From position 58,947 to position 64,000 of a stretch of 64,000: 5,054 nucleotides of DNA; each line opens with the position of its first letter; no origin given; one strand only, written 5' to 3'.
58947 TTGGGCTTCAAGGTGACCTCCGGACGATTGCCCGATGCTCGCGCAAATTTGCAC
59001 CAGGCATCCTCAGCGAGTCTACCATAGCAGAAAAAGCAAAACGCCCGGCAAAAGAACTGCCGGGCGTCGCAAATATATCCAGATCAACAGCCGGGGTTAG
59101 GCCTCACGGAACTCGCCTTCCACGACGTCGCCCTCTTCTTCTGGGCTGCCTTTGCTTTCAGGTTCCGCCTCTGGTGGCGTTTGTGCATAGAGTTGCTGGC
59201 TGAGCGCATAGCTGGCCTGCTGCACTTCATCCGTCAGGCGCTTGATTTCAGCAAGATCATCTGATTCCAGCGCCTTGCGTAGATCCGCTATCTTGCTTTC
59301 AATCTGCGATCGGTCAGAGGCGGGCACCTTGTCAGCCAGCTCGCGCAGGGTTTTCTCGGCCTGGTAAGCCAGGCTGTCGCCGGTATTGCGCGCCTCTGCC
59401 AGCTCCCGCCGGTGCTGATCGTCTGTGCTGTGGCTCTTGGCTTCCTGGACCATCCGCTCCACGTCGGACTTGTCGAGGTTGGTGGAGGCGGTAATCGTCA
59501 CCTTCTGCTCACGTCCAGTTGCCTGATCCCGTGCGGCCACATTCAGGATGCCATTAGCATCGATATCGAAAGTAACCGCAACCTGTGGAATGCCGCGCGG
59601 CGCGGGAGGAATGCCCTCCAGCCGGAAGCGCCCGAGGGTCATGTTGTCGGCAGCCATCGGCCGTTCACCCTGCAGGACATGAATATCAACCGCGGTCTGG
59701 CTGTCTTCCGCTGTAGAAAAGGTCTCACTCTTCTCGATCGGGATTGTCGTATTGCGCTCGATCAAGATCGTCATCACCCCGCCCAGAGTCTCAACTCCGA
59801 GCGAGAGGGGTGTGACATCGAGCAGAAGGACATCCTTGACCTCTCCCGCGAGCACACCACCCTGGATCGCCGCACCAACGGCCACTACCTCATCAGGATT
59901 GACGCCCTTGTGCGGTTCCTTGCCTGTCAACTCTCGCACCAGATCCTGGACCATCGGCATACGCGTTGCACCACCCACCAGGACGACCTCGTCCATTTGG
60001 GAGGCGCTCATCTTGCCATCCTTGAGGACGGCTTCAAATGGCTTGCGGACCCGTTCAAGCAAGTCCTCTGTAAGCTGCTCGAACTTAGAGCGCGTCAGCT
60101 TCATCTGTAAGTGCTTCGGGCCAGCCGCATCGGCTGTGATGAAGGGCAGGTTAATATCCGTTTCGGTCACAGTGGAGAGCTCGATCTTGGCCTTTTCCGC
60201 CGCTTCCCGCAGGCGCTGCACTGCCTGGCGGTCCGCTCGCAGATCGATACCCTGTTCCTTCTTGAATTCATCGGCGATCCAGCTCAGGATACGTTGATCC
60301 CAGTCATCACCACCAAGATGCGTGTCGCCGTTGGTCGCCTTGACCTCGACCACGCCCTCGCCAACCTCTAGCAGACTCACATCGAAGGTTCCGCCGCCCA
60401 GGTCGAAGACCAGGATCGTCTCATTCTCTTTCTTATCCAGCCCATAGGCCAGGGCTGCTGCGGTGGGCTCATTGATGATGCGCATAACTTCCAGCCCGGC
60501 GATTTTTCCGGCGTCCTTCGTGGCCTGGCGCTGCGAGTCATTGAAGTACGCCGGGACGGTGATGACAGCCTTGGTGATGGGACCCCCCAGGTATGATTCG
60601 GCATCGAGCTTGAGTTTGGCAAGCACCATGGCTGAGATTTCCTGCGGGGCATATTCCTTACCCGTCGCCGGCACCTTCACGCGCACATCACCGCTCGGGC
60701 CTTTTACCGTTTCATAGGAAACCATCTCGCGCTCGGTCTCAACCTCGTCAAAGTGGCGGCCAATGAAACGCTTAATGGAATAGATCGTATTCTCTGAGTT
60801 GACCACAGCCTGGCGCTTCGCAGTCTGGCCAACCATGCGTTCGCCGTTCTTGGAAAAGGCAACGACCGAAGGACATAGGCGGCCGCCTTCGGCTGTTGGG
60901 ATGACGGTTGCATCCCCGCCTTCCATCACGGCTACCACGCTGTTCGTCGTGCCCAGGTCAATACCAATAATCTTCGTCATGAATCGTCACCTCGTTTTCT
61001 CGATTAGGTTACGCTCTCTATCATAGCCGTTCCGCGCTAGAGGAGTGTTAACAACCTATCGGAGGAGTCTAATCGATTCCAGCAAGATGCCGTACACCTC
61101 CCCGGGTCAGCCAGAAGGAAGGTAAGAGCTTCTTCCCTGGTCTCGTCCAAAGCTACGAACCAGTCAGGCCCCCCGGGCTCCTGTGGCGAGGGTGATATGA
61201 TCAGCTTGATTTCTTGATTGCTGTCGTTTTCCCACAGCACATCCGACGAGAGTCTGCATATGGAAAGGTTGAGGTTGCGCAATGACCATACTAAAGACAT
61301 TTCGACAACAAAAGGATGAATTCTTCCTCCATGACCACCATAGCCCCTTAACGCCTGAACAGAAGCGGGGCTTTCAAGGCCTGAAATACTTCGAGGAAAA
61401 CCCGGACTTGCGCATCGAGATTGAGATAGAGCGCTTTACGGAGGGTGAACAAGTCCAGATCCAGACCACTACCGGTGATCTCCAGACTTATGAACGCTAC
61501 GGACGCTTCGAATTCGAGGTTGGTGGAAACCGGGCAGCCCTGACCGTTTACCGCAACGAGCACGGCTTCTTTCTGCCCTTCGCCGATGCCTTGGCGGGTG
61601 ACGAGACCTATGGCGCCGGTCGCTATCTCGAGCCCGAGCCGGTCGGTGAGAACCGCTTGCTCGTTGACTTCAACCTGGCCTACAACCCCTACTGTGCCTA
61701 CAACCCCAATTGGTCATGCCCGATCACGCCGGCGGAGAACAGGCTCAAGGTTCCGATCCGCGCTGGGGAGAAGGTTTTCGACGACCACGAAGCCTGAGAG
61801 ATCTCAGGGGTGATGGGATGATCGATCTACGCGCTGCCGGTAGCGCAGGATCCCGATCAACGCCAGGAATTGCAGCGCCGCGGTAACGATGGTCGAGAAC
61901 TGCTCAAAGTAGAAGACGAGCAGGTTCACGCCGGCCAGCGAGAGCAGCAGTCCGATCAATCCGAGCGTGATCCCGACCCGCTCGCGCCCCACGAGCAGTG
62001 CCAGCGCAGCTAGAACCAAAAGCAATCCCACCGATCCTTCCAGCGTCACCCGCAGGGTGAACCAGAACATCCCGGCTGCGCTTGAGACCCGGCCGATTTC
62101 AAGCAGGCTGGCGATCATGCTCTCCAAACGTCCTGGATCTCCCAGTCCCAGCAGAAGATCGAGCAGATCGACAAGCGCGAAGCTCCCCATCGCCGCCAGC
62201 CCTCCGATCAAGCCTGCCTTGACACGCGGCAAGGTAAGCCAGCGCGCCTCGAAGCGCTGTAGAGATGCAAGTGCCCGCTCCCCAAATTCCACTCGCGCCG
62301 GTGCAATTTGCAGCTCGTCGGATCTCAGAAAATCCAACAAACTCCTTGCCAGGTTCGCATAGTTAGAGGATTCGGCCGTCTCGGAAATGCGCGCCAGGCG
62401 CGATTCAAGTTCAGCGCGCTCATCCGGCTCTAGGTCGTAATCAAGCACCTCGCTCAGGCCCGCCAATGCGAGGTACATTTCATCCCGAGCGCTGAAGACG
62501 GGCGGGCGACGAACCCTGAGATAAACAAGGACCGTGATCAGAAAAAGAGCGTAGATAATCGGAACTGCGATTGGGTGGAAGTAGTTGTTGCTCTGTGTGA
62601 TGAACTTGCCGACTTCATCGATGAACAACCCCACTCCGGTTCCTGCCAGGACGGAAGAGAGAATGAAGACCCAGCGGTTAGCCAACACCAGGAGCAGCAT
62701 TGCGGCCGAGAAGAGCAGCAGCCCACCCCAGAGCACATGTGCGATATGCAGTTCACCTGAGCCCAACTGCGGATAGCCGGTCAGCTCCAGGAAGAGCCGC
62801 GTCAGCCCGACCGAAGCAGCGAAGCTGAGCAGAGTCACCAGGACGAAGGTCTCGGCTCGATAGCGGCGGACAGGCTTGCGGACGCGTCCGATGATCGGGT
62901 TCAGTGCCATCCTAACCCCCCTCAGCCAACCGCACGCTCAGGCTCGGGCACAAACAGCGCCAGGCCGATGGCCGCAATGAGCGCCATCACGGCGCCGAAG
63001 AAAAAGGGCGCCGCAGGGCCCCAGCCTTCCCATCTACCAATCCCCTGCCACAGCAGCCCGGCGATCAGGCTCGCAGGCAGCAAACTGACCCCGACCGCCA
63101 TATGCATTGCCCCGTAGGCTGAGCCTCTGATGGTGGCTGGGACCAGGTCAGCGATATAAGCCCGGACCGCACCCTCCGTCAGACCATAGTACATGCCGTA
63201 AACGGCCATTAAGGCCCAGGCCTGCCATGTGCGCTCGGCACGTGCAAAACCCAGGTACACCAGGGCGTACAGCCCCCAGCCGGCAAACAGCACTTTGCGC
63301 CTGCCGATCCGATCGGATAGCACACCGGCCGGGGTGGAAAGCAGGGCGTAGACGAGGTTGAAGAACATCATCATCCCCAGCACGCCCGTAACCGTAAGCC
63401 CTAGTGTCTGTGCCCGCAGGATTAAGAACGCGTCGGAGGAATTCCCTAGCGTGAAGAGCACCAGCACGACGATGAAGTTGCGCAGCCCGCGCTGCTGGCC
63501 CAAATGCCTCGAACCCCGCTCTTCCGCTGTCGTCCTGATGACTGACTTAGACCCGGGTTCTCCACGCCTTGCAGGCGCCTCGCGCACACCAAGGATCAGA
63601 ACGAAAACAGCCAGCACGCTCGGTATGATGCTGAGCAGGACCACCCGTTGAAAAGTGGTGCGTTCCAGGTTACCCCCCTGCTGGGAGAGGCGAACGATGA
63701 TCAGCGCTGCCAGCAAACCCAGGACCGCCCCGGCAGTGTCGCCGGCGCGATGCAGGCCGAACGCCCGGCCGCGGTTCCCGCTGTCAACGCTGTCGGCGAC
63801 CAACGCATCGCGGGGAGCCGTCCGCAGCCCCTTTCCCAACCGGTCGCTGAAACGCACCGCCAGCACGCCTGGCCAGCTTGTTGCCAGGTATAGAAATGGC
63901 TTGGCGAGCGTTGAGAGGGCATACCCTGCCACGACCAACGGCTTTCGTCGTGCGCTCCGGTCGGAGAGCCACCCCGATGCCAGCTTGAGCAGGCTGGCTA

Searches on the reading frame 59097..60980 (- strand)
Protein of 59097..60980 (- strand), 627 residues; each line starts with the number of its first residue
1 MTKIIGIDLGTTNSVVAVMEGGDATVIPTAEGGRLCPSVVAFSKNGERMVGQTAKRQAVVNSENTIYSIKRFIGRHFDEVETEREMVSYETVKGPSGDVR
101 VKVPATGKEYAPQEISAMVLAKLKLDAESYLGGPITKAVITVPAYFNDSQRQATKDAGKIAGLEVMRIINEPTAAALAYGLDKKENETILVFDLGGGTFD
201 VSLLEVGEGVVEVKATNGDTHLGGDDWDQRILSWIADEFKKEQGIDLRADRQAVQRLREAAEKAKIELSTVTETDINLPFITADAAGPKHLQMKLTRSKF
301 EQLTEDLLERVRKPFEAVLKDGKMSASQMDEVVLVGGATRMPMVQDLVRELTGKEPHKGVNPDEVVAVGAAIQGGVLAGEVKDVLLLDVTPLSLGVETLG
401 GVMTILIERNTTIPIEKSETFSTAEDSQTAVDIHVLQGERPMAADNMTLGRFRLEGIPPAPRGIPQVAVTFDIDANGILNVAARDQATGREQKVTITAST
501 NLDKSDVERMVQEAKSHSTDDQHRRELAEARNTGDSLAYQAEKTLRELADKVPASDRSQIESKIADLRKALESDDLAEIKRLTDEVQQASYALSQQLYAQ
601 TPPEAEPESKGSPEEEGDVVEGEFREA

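Call 47: search_protein_families(library=pfam, proteins=[window:59097-60980:-], max_evalue=0.00001)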
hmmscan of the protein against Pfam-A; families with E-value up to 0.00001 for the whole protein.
window:59097-60980:- (627 aa): 2 families
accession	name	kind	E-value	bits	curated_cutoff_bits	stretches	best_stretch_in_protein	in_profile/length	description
PF00012.26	HSP70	-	1.4e-261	869.4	20.6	1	4-598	1-598/599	Hsp70 protein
PF06723.19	MreB_Mbl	-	1.6e-20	73.6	27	1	136-371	94-316/327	MreB/Mbl protein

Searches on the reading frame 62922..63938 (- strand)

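Call 47: search_protein_families(library=pfam, proteins=[window:62922-63938:-], max_evalue=0.00001)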
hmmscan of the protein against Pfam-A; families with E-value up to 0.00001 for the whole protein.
window:62922-63938:- (338 aa): 3 families
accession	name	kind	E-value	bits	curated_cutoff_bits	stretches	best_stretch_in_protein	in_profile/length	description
PF07690.21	MFS_1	-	7e-32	111.1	33.4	2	162-334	9-176/347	Major Facilitator Superfamily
PF00083.30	Sugar_tr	-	1.6e-06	27.7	22.3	0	191-332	53-193/452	Sugar (and other) transporter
PF03825.22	Nuc_H_symport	-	5.2e-06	26.2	25.9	1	58-332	125-397/400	Nucleoside H+ symporter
